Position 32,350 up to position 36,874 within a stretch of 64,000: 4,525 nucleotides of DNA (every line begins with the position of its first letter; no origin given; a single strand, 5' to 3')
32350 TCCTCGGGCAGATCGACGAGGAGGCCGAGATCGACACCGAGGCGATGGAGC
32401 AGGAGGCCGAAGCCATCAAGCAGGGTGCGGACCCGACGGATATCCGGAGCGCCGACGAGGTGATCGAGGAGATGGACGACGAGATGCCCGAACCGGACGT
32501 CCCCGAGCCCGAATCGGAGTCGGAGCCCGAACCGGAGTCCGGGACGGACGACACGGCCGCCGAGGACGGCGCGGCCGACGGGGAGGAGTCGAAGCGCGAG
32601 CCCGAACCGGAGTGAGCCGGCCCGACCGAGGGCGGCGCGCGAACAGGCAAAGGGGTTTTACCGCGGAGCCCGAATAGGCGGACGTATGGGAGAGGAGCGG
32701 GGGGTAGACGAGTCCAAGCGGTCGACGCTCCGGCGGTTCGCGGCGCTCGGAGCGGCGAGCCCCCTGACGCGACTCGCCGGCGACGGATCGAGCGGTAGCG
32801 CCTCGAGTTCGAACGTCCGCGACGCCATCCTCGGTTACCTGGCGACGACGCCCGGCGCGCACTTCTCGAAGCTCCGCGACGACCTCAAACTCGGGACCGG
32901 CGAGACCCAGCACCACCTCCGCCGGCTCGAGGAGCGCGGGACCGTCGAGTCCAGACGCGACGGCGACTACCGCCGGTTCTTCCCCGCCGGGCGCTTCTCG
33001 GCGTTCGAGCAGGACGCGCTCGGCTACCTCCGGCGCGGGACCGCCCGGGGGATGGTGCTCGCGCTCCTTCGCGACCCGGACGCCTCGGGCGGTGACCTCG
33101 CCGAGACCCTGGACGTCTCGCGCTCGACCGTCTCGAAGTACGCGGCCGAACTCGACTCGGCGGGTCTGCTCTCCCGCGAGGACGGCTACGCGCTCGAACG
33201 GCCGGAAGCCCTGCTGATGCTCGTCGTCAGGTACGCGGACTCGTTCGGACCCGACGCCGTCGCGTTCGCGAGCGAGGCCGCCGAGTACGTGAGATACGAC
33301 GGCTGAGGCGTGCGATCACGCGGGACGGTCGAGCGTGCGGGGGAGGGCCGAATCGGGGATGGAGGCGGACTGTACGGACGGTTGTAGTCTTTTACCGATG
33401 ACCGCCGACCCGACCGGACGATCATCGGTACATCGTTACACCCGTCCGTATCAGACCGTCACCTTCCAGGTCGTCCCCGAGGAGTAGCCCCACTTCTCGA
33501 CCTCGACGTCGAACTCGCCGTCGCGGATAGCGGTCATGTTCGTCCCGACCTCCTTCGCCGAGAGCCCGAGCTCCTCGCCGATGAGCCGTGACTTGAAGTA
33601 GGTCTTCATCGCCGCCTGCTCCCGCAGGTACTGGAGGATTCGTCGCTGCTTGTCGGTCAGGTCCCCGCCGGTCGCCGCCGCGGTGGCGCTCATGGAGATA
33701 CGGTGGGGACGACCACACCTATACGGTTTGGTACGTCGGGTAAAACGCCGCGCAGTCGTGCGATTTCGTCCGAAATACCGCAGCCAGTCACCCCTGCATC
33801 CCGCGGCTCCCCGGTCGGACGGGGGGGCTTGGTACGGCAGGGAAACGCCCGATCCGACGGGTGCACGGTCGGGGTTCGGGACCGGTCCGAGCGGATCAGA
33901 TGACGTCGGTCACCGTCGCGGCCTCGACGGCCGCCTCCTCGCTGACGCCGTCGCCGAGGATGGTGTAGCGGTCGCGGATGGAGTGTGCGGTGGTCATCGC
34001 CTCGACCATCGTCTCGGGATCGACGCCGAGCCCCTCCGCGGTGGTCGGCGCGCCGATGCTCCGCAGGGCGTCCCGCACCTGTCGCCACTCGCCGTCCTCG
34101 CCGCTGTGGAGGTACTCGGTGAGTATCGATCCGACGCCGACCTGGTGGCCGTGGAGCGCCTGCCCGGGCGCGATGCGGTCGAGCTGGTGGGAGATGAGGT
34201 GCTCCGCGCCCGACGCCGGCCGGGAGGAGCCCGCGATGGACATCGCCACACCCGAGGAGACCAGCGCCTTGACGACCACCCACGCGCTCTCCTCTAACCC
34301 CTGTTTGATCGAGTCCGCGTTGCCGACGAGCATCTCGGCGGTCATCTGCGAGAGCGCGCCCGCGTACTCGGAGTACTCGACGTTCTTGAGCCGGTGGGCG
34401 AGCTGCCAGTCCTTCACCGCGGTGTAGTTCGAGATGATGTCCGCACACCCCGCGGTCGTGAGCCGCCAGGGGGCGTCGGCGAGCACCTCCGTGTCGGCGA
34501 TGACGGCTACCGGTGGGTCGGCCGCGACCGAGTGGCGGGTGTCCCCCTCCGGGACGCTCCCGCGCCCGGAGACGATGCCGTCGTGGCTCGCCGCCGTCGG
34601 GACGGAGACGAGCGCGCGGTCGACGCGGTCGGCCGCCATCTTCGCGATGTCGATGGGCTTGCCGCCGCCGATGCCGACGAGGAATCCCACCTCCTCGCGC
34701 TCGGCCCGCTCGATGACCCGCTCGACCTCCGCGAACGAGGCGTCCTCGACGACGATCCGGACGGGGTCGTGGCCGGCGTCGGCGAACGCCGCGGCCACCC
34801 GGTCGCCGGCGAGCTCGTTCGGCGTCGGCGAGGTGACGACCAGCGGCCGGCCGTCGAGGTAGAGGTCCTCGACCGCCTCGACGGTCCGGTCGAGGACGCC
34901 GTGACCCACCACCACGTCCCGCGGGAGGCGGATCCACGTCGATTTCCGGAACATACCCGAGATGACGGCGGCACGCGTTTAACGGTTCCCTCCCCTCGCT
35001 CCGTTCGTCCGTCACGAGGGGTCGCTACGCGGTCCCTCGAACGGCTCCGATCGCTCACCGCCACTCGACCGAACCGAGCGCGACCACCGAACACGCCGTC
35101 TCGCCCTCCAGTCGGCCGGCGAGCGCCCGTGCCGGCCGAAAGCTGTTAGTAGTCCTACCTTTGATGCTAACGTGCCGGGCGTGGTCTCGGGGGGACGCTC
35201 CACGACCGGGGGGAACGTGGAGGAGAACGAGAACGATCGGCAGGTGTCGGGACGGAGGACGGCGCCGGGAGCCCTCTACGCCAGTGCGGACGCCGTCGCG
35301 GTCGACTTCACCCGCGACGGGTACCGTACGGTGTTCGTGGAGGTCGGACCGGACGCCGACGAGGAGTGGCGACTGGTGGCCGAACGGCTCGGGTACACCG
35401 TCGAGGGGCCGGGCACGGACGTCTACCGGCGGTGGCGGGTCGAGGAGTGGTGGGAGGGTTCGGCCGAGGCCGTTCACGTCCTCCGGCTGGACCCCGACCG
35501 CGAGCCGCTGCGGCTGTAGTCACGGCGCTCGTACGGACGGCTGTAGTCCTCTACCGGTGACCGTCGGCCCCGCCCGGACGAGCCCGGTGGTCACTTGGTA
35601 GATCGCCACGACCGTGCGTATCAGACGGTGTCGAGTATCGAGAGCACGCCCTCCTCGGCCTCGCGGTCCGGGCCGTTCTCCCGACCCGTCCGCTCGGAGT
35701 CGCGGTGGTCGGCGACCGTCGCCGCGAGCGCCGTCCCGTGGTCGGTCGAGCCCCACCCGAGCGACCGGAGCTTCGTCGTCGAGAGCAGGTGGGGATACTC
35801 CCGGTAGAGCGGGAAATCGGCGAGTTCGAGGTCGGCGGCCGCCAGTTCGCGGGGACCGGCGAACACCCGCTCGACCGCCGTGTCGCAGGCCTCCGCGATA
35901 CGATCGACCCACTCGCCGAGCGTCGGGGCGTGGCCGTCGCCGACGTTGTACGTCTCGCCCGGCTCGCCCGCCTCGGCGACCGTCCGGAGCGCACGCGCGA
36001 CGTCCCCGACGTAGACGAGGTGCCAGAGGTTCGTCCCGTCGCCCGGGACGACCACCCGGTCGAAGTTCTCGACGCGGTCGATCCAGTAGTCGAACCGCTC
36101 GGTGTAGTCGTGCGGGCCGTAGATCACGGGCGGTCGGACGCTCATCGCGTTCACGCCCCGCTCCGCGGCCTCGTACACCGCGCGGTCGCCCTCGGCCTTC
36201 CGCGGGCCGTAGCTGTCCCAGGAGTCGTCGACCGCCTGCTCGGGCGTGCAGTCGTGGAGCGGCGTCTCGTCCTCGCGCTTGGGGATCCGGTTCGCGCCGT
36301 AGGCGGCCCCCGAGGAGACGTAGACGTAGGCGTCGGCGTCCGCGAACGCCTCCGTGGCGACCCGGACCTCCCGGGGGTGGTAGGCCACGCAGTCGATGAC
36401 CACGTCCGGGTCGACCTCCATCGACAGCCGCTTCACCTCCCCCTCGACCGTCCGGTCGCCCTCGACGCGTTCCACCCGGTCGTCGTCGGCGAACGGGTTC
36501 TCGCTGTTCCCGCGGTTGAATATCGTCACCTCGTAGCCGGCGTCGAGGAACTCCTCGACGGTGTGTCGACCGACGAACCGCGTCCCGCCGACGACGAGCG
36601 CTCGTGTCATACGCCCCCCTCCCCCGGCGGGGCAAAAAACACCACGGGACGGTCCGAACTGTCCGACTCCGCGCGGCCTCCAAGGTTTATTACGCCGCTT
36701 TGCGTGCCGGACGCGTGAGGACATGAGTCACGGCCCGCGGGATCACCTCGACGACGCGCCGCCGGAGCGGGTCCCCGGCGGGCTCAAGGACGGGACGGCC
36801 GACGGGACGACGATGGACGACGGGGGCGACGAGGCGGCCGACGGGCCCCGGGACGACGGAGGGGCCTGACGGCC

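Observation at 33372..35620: Two copies of a conserved ~80-90-nt nested-hairpin element positioned exactly at convergent gene junctions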

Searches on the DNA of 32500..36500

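Call 7: search_rna_families(source=window, start=32500, end=36500, threshold=evalue, max_evalue=10)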
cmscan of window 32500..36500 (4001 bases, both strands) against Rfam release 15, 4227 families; matches with E-value up to 10: 5.
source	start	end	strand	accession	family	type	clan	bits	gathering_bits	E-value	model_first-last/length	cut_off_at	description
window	34662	34726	-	RF02927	Actino-ugpB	Gene; sRNA;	-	20.7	42.5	1.6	1-61/61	no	Actino-ugpB RNA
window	33552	33613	-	RF01149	sR10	Gene; snRNA; snoRNA; CD-box;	-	17.7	45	0.31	1-54/54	no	Small nucleolar RNA sR10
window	36026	36084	-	RF01781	ASdes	Gene; sRNA;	-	16.3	40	5.4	1-68/68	no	ASdes TB sRNA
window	33441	33510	+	RF02466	Ms_AS-8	Gene; sRNA;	-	16.2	48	9.1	1-74/74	no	Actinobacteria sRNA Ms_AS-8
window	33406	33532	-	RF01497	ALIL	Cis-reg;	-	12.8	50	5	1-117/117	no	ALIL pseudoknot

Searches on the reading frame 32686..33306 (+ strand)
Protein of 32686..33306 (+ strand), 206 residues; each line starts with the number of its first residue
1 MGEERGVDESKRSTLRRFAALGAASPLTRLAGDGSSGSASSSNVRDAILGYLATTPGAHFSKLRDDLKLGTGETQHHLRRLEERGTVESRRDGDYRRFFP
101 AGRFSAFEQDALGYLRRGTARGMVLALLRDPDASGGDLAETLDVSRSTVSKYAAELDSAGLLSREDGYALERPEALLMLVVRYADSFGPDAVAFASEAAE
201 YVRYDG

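Call 8: search_protein_families(library=pfam, proteins=[window:32686-33306:+])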
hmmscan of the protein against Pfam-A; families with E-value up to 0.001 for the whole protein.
window:32686-33306:+ (206 aa): 14 families
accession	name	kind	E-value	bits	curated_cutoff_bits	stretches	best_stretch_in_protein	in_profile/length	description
PF24266.1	HTH_HVO_0163_N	-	1.7e-25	89.3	31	1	42-112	1-70/70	HVO_0163, N-terminal HTH domain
PF12802.13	MarR_2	-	1.5e-11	44.7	27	1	124-166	11-54/61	MarR family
PF13412.12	HTH_24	-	2.8e-09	36.9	21.9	1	125-161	10-46/48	Winged helix-turn-helix DNA-binding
PF25213.1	HVO_A0261_N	-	3.8e-09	36.8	35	1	112-167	4-59/86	HVO_A0261 N-terminal domain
PF01022.26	HTH_5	-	3.9e-08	33.5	22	0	123-163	6-46/47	Bacterial regulatory protein, arsR family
PF13601.12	HTH_34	-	9.8e-08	32.5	27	1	44-92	1-49/80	Winged helix DNA-binding domain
PF01047.28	MarR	-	4.6e-07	30.1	24.6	0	131-165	16-50/59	MarR family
PF08279.18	HTH_11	-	9.6e-07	29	25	1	127-160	8-43/55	HTH domain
PF01978.25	TrmB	-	2e-06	28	25.6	0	125-167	15-57/68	Sugar-specific transcriptional regulator TrmB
PF13545.12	HTH_Crp_2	-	4.8e-06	26.9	27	1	134-177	24-68/70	Crp-like helix-turn-helix domain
PF09339.16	HTH_IclR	-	6.1e-06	26.4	22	0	133-165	19-51/52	IclR helix-turn-helix domain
PF12840.13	HTH_20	-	2.7e-05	24.5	27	0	121-151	6-37/51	Helix-turn-helix domain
PF01325.25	Fe_dep_repress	-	0.00013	22.5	26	1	135-163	25-53/60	Iron dependent repressor, N-terminal DNA binding domain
PF00392.27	GntR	-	0.00058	19.9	27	0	137-167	29-59/64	Bacterial regulatory proteins, gntR family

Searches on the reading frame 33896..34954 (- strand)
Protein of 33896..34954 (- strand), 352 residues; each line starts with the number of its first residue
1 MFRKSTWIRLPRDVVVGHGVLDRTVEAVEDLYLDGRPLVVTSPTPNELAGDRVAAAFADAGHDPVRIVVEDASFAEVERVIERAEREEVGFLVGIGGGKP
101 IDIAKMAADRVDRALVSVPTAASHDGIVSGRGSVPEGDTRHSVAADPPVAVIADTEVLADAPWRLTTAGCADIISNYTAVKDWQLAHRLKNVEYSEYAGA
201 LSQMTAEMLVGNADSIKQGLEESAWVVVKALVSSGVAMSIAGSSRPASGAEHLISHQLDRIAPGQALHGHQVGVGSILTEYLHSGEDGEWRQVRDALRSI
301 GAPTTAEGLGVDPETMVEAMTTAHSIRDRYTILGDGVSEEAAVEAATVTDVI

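Call 8: search_protein_families(library=pfam, proteins=[window:33896-34954:-])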
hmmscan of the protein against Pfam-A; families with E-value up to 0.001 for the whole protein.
window:33896-34954:- (352 aa): 2 families
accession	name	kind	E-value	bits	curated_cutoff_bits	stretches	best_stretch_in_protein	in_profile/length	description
PF13685.12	Fe-ADH_2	-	5e-30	104.9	28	1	15-162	1-149/149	Iron-containing alcohol dehydrogenase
PF00465.25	Fe-ADH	-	4.8e-15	56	31.3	1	11-126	1-135/168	Iron-containing alcohol dehydrogenase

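Call 35: find_homologous_proteins(query=window:33896-34954:-, max_evalue=1e-60)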
Query window:33896-34954:- (352 aa): 5662 proteins with E <= 1e-60 among 8000 candidates; the best 120 are listed.
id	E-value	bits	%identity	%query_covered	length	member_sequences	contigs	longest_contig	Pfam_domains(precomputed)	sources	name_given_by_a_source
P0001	7.0e-210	714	93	100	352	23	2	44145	PF13685.13,PF00465.26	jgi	jgi:glycerol-1-phosphate dehydrogenase [NAD(P)+]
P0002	4.4e-202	688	91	100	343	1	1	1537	PF13685.13,PF00465.26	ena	-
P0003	2.1e-191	653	86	100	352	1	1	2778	PF13685.13,PF00465.26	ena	-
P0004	2.8e-191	653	85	100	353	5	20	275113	PF13685.13,PF00465.26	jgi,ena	jgi:glycerol-1-phosphate dehydrogenase [NAD(P)+]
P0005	4.4e-191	652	85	100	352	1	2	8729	PF13685.13,PF00465.26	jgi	jgi:glycerol-1-phosphate dehydrogenase [NAD(P)+]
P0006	2.8e-188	643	85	100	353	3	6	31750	PF13685.13,PF00465.26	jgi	jgi:glycerol-1-phosphate dehydrogenase [NAD(P)+]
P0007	6.6e-187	638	84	100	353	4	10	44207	PF13685.13,PF00465.26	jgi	jgi:glycerol-1-phosphate dehydrogenase [NAD(P)+]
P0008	1.5e-186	637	84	100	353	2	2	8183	PF13685.13,PF00465.26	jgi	jgi:glycerol-1-phosphate dehydrogenase [NAD(P)+]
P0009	1.3e-185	634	83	100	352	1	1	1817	PF13685.13,PF00465.26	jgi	jgi:glycerol-1-phosphate dehydrogenase [NAD(P)+]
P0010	6.8e-183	625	82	100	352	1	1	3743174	PF13685.13,PF00465.26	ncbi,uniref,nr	ncbi:NAD(P)-dependent glycerol-1-phosphate dehydrogenase [Halorarius halobius]|uniref:NAD(P)-depende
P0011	5.6e-182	622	81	100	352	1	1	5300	PF13685.13,PF00465.26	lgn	-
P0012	2.7e-181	620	81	100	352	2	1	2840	PF13685.13,PF00465.26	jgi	jgi:glycerol-1-phosphate dehydrogenase [NAD(P)+]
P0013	1.5e-180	618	80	100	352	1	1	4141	PF13685.13,PF00465.26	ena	-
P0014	8.3e-180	615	79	100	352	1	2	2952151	PF13685.13,PF00465.26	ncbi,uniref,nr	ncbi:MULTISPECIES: NAD(P)-dependent glycerol-1-phosphate dehydrogenase [unclassified Haladaptatus]|u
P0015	2.4e-179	614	78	100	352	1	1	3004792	PF13685.13,PF00465.26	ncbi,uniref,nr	ncbi:NAD(P)-dependent glycerol-1-phosphate dehydrogenase [Haladaptatus sp. DYSN1]|uniref:NAD(P)-depe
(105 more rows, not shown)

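Call 36: find_encoding_contigs(protein=P0001, flank=4000, max_places=3)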
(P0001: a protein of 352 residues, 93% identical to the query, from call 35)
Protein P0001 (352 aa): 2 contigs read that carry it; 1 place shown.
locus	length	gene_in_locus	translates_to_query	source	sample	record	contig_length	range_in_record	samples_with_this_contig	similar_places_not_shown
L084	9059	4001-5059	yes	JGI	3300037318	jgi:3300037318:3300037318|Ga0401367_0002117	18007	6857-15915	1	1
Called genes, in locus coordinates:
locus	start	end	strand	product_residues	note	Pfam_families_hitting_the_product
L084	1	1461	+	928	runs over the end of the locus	PF00493:MCM (weak), PF20030:bpMoxR, PF07726:AAA_3, PF07728:AAA_5, PF14890:Intein_splicing, PF14528:LAGLIDADG_3 (faint), PF17863:AAA_lid_2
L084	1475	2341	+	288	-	PF01882:DUF58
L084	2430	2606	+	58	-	-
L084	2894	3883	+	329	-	PF01073:3Beta_HSD (weak), PF01370:Epimerase, PF04321:RmlD_sub_bind (faint), PF13460:NAD_binding_10 (weak), PF16363:GDP_Man_Dehyd (faint)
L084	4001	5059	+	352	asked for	PF00465:Fe-ADH, PF13685:Fe-ADH_2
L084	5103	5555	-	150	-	PF10604:Polyketide_cyc2, PF03364:Polyketide_cyc (weak), PF08327:AHSA1 (weak)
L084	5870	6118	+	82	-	PF23438:DUF7123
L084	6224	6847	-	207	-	PF01022:HTH_5 (faint), PF01047:MarR (faint), PF12840:HTH_20 (faint), PF13601:HTH_34 (faint), PF24266:HTH_HVO_0163_N, PF25213:HVO_A0261_N (weak), PF12802:MarR_2 (weak), PF08279:HTH_11 (weak), +3 more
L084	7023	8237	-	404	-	PF01145:Band_7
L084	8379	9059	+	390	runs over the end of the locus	PF01959:DHQS, PF26558:DHQS_2nd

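Call 37: find_encoding_contigs(protein=P0004, flank=4000, max_places=3)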
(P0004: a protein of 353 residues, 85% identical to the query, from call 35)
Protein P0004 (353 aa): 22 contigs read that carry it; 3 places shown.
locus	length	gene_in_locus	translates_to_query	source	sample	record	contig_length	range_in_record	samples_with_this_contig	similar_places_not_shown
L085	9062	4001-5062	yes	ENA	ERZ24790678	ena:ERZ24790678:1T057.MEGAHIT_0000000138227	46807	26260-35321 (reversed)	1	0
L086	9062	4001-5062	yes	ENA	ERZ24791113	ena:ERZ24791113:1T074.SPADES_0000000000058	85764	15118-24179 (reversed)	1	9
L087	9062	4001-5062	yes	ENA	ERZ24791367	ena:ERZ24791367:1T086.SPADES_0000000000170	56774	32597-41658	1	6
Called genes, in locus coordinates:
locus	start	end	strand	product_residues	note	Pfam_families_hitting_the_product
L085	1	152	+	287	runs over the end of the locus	PF01882:DUF58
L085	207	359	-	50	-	-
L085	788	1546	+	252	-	PF13483:Lactamase_B_3, PF12706:Lactamase_B_2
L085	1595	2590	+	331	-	PF01073:3Beta_HSD, PF01370:Epimerase, PF13460:NAD_binding_10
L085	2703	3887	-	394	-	PF01555:N6_N4_Mtase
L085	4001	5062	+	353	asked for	PF00465:Fe-ADH, PF13685:Fe-ADH_2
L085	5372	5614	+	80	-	PF23438:DUF7123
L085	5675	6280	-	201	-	PF09339:HTH_IclR (faint), PF25213:HVO_A0261_N (faint), PF12840:HTH_20 (faint), PF24266:HTH_HVO_0163_N, PF12802:MarR_2 (weak), PF13545:HTH_Crp_2 (weak), PF13412:HTH_24, PF08279:HTH_11 (weak), +4 more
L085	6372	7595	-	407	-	PF01145:Band_7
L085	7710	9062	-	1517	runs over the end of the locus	PF00310:GATase_2, PF04898:Glu_syn_central, PF01645:Glu_synthase, PF01493:GXGXG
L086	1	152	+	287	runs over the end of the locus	PF01882:DUF58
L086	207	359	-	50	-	-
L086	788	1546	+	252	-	PF13483:Lactamase_B_3, PF12706:Lactamase_B_2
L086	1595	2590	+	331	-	PF01073:3Beta_HSD, PF01370:Epimerase, PF13460:NAD_binding_10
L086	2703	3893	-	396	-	PF01555:N6_N4_Mtase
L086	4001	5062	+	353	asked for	PF00465:Fe-ADH, PF13685:Fe-ADH_2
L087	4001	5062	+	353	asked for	PF00465:Fe-ADH, PF13685:Fe-ADH_2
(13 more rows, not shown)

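Call 38: find_encoding_contigs(protein=P0010, flank=4000, max_places=2)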
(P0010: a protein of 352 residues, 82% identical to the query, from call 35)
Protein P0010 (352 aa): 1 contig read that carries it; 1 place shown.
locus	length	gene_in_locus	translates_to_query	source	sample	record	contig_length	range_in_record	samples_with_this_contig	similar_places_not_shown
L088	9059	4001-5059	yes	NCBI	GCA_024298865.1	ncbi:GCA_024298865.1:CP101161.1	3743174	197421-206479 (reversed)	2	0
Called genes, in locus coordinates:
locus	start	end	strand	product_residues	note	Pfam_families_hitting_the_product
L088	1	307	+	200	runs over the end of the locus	-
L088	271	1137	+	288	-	PF24334:DUF7502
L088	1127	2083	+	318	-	PF20030:bpMoxR, PF07726:AAA_3, PF07728:AAA_5, PF17863:AAA_lid_2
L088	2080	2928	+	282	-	PF01882:DUF58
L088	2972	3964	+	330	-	PF01073:3Beta_HSD (weak), PF01370:Epimerase, PF04321:RmlD_sub_bind (faint), PF07993:NAD_binding_4 (faint), PF16363:GDP_Man_Dehyd (faint)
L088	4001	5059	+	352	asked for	PF00465:Fe-ADH, PF13685:Fe-ADH_2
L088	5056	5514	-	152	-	-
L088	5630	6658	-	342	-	PF01435:Peptidase_M48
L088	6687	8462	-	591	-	PF26549:Tricorn_N (weak), PF26550:Tricorn_2nd (faint), PF26549:Tricorn_N (weak), PF02129:Peptidase_S15, PF05448:AXE1 (weak), PF01738:DLH, PF20434:BD-FAE, PF00326:Peptidase_S9, +2 more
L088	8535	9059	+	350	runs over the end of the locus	PF13439:Glyco_transf_4, PF13579:Glyco_trans_4_4, PF00534:Glycos_transf_1, PF13692:Glyco_trans_1_4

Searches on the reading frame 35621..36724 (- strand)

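Call 8: search_protein_families(library=pfam, proteins=[window:35621-36724:-])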
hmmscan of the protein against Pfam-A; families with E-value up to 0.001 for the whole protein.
window:35621-36724:- (367 aa): 6 families
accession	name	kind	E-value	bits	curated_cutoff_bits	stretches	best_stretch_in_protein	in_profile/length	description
PF01370.27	Epimerase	-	1.8e-33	116.4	20.9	1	42-262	1-240/240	NAD dependent epimerase/dehydratase family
PF16363.11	GDP_Man_Dehyd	-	5.8e-08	33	27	1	43-111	1-81/332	GDP-mannose 4,6 dehydratase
PF01073.25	3Beta_HSD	-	2.7e-07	30.3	22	1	132-245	110-224/280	3-beta hydroxysteroid dehydrogenase/isomerase family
PF13460.12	NAD_binding_10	-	5.7e-06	26.8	27.2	1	46-127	1-85/184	NAD(P)H-binding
PF07993.18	NAD_binding_4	-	0.00021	21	20.1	0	129-216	128-217/258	Male sterility protein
PF04321.23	RmlD_sub_bind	-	0.00092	18.8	27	0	41-116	2-62/287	RmlD substrate binding domain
